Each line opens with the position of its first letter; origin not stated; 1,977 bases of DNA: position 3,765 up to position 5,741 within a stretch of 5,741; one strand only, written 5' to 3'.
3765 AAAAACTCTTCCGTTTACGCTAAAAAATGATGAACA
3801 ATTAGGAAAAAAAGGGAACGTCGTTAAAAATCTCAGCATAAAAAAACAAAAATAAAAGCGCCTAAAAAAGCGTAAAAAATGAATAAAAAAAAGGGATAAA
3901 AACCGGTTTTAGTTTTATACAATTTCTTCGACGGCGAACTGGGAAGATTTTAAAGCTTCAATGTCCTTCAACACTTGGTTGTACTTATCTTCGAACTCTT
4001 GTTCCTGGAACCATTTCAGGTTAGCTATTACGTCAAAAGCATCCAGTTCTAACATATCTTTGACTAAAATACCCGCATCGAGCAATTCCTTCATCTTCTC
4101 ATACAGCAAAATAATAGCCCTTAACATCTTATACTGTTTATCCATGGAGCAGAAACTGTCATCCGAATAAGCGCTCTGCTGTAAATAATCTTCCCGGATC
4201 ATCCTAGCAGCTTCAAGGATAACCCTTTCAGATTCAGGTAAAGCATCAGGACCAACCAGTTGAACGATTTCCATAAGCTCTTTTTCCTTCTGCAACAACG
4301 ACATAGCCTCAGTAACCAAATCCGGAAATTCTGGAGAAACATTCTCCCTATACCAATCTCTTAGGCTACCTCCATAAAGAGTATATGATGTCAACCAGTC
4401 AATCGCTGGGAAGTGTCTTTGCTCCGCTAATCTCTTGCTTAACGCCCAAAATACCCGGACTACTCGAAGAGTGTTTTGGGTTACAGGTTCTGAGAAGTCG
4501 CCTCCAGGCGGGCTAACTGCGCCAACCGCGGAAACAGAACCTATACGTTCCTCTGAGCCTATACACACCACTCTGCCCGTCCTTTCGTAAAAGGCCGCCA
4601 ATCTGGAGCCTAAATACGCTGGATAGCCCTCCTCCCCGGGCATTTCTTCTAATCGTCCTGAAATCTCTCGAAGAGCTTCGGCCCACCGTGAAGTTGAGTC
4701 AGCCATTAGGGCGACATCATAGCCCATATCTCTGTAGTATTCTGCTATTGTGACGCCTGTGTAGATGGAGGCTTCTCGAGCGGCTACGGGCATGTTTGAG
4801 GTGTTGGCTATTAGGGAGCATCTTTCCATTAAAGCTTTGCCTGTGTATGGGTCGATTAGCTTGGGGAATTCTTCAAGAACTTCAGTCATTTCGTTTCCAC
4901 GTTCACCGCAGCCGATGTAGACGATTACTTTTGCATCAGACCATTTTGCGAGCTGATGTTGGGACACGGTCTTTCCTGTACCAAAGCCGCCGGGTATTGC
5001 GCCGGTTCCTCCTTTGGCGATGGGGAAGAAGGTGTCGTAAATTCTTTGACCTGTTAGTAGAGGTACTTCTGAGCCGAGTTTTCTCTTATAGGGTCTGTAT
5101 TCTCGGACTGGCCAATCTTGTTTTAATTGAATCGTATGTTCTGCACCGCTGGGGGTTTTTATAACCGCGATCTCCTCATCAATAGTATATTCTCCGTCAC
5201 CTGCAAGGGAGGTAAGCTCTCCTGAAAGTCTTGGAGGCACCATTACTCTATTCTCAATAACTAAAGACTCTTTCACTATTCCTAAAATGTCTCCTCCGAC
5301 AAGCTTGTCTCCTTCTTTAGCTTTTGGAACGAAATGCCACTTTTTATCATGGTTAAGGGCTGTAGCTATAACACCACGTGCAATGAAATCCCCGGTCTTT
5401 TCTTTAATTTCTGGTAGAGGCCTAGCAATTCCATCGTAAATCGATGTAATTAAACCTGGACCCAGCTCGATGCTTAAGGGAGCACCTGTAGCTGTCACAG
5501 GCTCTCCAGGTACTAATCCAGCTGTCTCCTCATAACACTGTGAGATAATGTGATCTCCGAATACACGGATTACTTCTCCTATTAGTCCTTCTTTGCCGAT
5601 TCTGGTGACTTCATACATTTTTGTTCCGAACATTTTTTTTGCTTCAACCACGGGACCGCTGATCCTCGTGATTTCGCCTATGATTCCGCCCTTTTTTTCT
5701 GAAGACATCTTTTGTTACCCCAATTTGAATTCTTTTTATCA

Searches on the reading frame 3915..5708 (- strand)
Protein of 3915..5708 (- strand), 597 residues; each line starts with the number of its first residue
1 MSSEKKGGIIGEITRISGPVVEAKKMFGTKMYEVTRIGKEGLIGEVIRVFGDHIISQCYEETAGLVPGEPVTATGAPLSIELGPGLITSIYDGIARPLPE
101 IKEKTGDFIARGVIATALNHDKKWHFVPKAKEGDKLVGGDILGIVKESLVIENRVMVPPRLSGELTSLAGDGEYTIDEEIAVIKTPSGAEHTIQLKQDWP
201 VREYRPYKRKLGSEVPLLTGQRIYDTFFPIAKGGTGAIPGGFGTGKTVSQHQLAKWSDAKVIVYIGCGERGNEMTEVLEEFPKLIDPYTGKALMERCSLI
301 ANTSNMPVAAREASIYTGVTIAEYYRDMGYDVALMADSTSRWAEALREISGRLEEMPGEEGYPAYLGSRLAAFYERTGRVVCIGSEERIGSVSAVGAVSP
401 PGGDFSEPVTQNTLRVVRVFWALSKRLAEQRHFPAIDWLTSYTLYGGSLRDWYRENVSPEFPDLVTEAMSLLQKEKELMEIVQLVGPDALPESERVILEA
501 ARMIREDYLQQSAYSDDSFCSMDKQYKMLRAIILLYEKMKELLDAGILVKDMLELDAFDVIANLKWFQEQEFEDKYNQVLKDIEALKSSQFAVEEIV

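Call 5: search_protein_families(library=pfam, proteins=[window:3915-5708:-])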
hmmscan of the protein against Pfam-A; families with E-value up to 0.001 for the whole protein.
window:3915-5708:- (597 aa): 4 families
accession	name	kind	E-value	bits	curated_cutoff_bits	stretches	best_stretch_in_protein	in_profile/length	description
PF00006.31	ATP-synt_ab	-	3.7e-73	246.1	29.5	1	220-442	1-212/213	ATP synthase alpha/beta family, nucleotide-binding domain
PF16886.11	ATP-synt_ab_Xtn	-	9.7e-30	102.6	25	1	116-202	2-88/88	ATPsynthase alpha/beta subunit barrel-sandwich domain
PF22919.1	ATP-synt_VA_C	-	9.9e-27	93.4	24.7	1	451-546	2-95/101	C-terminal domain of V and A type ATP synthase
PF02874.29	ATP-synt_ab_N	-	9.8e-12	45.7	20.9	1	13-75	1-69/69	ATP synthase alpha/beta family, beta-barrel domain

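Call 40: find_related_loci(query=window:3915-5708:-, collection=genome_contigs, flank=1000)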
Query window:3915-5708:- (597 aa) in genome_contigs; peptide patterns used: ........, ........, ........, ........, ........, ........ (x = any residue, [..] = any of these).
600 stretches matched a pattern (row limit reached: there are more); 599 encode a relative of the query (tblastn E <= 1e-3); the best 80 are kept; 80 distinct loci.
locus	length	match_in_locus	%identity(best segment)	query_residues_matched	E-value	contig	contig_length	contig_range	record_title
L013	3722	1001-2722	65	11-585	0e+0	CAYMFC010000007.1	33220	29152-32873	MAG TPA_asm: uncultured Desulfobacteraceae bacterium isolate binchicken_co196_441 genome assembly, contig: NODE_1490_len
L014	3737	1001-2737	63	11-588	0e+0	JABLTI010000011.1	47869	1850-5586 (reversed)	MAG: Promethearchaeati archaeon isolate HMA_bin2.83 metabat2_83_fa_scaffold_460, whole genome shotgun sequence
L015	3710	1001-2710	61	11-581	0e+0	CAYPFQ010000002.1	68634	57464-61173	MAG TPA_asm: uncultured Candidatus Bathyarchaeia archaeon isolate binchicken_co124_364 genome assembly, contig: NODE_61_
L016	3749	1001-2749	61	11-596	0e+0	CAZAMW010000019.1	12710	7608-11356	MAG TPA_asm: uncultured Nitrosopumilales archaeon isolate SRP226684_co1_57 genome assembly, contig: NODE_3853_length_127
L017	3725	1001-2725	59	9-583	0e+0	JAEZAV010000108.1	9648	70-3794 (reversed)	MAG: Methanobacteriota archaeon isolate OH_CBrB_167 k127_3437226, whole genome shotgun sequence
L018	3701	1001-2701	61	10-585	0e+0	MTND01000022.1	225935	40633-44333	MAG: Archaeoglobi archaeon JdFR-42 JGI24020J35080_1000017, whole genome shotgun sequence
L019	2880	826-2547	59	11-584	0e+0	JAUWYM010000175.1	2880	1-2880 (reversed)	MAG: Thermoplasmatota archaeon isolate CSMAG_2710 CSMAG_2710_k141_712326_length_2880_cov_6.0000, whole genome shotgun se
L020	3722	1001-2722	59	11-584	0e+0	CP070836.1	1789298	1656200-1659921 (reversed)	MAG: Thermoplasmatales archaeon isolate bin105 chromosome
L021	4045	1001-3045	59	6-587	0e+0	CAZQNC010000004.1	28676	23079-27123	MAG TPA_asm: uncultured Thermoplasmatales archaeon isolate SRP141376_co2_261 genome assembly, contig: NODE_3544_length_2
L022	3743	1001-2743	59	6-591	0e+0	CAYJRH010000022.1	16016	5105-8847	MAG TPA_asm: uncultured archaeon isolate ERP125453_co1_38 genome assembly, contig: NODE_3768_length_16016_cov_23.915481,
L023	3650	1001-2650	61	11-565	0e+0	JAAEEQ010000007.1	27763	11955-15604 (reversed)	MAG: Methanomicrobiales archaeon isolate MM1 28_30bin1_281_scaffold_2558, whole genome shotgun sequence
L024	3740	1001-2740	59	9-591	0e+0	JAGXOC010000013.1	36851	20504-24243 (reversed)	MAG: Candidatus Thorarchaeota archaeon isolate bin66 NODE_13_length_36851_cov_19.284712, whole genome shotgun sequence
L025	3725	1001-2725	60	9-587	0e+0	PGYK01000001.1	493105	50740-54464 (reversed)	MAG: Methanomicrobiales archaeon HGW-Methanomicrobiales-3 bjp_ig2103_scaffold_7, whole genome shotgun sequence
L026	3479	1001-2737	59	9-591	0e+0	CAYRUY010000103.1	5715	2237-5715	MAG TPA_asm: uncultured Candidatus Bathyarchaeia archaeon isolate binchicken_co318_137 genome assembly, contig: NODE_139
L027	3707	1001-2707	61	11-579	0e+0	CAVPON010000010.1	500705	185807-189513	MAG: uncultured Methanobacteriaceae archaeon isolate MFD00082.bin.1.130 genome assembly, contig: contig_4575, whole geno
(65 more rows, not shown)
